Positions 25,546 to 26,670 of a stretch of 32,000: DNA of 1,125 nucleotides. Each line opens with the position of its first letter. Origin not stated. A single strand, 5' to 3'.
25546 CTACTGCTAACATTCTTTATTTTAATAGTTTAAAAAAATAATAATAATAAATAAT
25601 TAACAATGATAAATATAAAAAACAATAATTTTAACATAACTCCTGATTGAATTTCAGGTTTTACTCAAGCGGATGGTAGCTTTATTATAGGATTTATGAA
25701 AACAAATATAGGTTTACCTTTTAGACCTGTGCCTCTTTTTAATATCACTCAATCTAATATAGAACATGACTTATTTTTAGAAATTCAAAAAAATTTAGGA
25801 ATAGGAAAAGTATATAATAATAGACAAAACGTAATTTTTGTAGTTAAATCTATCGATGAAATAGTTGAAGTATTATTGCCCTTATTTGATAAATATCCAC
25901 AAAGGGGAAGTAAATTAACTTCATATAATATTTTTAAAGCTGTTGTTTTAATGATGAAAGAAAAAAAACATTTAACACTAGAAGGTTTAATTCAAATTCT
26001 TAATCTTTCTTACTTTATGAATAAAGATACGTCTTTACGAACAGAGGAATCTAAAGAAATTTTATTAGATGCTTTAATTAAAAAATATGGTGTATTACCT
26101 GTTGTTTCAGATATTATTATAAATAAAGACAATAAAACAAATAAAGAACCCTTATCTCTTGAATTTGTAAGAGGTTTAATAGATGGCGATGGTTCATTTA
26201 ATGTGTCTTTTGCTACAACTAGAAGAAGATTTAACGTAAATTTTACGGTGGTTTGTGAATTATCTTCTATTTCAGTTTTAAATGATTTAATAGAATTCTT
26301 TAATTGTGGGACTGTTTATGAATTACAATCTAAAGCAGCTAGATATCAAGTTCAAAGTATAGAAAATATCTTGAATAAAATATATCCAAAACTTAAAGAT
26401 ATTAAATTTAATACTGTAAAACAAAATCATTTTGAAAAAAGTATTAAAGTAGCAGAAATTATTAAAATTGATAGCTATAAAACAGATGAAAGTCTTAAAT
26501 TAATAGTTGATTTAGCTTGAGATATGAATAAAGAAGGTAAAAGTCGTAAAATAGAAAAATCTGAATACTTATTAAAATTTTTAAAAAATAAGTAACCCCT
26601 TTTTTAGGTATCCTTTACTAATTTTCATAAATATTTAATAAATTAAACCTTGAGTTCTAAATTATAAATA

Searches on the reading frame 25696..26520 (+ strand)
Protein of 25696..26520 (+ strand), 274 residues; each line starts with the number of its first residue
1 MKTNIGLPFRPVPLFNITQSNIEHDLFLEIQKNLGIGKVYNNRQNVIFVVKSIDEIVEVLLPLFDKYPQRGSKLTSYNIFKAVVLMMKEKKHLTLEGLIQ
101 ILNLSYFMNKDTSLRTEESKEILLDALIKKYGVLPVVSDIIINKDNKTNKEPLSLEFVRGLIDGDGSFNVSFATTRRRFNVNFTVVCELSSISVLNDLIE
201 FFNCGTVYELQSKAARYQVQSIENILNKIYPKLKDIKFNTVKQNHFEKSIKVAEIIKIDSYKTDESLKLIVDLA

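Call 18: find_encoding_contigs(protein=window:25696-26520:+, flank=3000, max_places=4)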
Protein window:25696-26520:+ (274 aa): no gene with exactly this product is on record in the collection.
